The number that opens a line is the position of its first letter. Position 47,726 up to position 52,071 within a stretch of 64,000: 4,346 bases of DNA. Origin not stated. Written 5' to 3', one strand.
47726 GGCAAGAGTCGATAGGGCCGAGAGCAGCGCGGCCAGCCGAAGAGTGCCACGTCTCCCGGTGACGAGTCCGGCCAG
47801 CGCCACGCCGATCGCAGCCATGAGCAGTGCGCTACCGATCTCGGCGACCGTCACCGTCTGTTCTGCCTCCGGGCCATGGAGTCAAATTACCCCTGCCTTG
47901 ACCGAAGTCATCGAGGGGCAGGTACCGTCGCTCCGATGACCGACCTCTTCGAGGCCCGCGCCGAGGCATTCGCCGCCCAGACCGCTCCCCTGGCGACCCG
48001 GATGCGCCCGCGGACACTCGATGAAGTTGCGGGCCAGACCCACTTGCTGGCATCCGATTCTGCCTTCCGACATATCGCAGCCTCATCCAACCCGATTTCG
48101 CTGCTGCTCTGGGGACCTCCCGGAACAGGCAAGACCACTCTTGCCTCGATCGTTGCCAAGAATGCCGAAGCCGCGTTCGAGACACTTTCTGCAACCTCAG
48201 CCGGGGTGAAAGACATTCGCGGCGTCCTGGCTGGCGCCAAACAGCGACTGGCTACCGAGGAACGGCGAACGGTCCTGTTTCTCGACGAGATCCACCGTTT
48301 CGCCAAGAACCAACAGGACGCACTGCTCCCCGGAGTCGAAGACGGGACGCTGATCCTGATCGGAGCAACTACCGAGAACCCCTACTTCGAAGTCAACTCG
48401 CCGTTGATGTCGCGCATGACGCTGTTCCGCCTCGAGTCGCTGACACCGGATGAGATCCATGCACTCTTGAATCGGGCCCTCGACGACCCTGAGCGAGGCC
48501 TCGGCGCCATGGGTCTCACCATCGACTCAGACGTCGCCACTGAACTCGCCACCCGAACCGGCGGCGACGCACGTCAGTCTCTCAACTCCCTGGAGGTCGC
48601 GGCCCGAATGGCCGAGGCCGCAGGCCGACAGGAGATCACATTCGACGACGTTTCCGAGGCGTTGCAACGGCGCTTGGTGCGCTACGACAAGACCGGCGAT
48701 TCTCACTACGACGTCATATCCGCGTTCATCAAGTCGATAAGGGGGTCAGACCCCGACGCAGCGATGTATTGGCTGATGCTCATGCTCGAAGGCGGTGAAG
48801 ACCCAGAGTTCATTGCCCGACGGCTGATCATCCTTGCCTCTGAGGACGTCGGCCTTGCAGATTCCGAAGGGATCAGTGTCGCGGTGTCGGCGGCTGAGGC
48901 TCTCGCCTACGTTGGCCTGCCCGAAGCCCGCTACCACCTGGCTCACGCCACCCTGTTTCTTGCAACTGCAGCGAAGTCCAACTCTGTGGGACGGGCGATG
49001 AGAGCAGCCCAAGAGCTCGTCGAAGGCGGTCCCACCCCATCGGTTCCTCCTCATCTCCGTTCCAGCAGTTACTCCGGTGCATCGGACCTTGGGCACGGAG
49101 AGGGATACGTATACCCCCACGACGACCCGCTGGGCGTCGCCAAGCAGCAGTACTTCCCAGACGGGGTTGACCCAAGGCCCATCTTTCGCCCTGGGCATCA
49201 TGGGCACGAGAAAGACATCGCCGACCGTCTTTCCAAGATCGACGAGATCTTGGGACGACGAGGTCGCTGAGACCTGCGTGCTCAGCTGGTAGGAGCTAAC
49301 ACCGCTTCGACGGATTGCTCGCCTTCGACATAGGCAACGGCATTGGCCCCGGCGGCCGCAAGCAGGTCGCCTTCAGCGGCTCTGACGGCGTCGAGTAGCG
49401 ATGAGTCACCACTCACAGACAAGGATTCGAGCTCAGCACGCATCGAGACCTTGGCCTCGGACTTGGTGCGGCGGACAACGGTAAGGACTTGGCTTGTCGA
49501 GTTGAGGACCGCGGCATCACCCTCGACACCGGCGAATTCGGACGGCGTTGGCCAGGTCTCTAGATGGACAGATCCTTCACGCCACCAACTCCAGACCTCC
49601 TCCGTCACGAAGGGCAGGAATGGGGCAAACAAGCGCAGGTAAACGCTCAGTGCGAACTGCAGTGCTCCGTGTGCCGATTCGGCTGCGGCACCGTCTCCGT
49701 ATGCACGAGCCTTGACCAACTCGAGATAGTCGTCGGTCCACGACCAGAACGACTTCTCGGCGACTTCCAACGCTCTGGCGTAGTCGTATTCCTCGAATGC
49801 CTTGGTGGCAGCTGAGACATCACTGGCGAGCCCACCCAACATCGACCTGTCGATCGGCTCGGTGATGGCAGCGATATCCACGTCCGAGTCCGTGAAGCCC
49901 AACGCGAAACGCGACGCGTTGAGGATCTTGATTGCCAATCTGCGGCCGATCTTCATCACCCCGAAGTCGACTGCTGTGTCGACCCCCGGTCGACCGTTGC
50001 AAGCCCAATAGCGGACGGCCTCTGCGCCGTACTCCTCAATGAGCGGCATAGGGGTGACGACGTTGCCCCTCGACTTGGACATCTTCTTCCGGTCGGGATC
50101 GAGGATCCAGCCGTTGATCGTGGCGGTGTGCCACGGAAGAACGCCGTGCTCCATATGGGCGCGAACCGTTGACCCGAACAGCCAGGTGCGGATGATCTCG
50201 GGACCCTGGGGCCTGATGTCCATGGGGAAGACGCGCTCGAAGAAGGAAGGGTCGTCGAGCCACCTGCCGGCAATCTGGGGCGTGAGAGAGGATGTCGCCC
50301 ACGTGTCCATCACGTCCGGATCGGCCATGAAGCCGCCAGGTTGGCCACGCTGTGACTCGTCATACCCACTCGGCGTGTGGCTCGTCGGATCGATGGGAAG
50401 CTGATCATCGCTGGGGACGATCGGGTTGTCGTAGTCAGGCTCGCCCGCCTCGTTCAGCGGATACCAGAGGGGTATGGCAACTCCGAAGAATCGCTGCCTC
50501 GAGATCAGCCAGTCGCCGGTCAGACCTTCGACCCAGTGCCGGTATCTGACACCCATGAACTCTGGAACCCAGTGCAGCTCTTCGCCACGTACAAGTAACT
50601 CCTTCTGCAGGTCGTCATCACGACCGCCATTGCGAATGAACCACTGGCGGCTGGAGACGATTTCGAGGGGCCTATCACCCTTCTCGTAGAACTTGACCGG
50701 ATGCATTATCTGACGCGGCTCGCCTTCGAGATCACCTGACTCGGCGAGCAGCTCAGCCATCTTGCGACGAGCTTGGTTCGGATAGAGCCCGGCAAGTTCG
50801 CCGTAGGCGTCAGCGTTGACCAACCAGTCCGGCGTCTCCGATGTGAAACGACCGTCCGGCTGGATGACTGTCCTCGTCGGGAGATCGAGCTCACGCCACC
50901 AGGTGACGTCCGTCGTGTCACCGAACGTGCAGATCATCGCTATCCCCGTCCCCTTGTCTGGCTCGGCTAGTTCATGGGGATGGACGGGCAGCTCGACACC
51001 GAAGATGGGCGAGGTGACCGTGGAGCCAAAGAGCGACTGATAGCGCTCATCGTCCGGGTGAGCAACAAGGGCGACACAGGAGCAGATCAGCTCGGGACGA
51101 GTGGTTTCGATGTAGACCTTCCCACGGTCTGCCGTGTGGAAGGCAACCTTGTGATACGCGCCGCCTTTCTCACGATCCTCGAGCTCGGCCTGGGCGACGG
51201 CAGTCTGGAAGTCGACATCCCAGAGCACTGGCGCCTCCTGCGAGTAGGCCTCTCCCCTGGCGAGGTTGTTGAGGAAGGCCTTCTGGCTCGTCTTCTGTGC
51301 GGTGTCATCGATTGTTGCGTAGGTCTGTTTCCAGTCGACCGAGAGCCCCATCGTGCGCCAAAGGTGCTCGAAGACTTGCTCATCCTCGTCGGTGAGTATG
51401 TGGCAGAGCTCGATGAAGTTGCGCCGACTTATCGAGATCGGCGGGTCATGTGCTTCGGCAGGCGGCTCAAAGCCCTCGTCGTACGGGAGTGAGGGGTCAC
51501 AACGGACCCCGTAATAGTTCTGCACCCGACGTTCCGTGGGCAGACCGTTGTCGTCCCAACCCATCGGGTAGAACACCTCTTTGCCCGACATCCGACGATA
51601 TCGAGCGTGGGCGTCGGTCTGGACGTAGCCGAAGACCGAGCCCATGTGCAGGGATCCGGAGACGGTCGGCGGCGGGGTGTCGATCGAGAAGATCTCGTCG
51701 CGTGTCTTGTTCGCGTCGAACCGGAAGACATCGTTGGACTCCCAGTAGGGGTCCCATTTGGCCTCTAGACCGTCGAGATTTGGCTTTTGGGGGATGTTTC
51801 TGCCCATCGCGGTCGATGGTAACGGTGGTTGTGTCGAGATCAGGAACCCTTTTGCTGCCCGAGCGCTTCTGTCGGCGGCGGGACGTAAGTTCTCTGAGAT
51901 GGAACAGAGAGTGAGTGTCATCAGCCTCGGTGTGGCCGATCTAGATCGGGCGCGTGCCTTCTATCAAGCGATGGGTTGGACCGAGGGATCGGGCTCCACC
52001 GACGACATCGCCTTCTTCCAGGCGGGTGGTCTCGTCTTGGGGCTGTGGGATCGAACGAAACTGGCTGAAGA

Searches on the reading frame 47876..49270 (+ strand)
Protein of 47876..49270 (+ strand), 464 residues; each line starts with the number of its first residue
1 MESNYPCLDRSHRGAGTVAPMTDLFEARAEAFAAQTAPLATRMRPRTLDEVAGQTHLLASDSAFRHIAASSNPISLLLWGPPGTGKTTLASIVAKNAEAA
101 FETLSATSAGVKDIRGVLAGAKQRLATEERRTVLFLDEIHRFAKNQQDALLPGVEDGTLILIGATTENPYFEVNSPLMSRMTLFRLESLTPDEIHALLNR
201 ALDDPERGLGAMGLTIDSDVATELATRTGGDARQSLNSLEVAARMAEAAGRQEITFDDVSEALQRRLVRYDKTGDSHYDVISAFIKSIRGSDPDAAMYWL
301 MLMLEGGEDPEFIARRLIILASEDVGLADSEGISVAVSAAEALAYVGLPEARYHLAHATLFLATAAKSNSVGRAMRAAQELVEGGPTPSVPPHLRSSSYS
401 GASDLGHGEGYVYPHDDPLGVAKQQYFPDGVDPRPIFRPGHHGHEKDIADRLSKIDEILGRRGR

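Call 68: search_protein_families(library=pfam, proteins=[window:47876-49270:+], max_evalue=0.00001)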
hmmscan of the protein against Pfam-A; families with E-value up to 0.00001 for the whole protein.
window:47876-49270:+ (464 aa): 9 families
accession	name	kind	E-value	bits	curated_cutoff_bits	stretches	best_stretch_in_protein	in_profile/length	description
PF12002.13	MgsA_C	-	2.1e-59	200.6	27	1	290-455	1-166/167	MgsA AAA+ ATPase C terminal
PF16193.11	AAA_assoc_2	-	1.7e-25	89.5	34.3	1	213-289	4-81/81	AAA C-terminal domain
PF00004.35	AAA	-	8.6e-19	68.7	21.2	1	76-182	1-124/131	ATPase family associated with various cellular activities (AAA)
PF05496.18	RuvB_N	-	2.5e-16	60.3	27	1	43-165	1-120/159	Holliday junction DNA helicase RuvB P-loop domain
PF13191.12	AAA_16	-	4.5e-08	34.2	32.6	0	68-100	19-51/167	AAA ATPase domain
PF22703.2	Cdc6_lid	-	5.7e-07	29.8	27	1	222-262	26-66/68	Cdc6 AAA+ ATPase-type lid domain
PF07728.20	AAA_5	-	1.1e-06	29.1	22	1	76-167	2-103/139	AAA domain (dynein-related subfamily)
PF01078.27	Mg_chelatase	-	1.4e-06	28.3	20.3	0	66-93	16-42/207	Magnesium chelatase, subunit ChlI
PF00158.32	Sigma54_activat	-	6.1e-06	26.5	20.2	0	69-168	18-131/168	Sigma-54 interaction domain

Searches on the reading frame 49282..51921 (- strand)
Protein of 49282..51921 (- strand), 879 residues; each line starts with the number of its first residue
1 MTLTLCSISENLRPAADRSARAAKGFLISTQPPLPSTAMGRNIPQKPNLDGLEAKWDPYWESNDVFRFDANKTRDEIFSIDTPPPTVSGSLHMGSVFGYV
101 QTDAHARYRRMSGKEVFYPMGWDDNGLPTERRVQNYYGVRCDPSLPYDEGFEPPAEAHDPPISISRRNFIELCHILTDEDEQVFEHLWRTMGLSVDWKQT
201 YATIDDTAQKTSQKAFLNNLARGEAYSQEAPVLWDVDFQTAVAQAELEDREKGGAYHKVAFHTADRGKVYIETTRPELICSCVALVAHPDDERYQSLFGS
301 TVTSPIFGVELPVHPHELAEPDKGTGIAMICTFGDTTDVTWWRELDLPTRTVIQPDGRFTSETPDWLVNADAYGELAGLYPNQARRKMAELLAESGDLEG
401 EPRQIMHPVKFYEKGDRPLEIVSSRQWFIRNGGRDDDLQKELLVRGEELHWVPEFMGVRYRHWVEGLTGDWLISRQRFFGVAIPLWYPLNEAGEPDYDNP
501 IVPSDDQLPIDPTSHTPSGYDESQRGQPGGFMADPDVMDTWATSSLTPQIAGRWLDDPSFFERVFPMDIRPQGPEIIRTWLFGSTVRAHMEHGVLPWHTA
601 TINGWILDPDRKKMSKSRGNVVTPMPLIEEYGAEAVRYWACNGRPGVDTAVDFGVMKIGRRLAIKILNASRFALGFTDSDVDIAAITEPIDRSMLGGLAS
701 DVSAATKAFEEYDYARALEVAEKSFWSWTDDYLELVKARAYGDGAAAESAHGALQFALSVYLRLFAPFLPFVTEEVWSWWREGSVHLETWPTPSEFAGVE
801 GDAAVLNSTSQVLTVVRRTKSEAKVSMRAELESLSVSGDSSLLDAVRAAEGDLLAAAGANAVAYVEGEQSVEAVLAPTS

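Call 68: search_protein_families(library=pfam, proteins=[window:49282-51921:-], max_evalue=0.00001)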
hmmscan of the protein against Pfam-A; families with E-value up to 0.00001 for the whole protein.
window:49282-51921:- (879 aa): 3 families
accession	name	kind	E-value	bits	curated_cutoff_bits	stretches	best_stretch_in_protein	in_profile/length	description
PF00133.28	tRNA-synt_1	-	3.5e-68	230.7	22.7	1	59-650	5-412/414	tRNA synthetases class I (I, L, M and V)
PF08264.19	Anticodon_1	-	1e-25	90.8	25.1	1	691-832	1-145/148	Anticodon-binding domain of tRNA ligase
PF09334.17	tRNA-synt_1g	-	2.4e-15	56.6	20.1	1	80-132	3-55/391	tRNA synthetases class I (M)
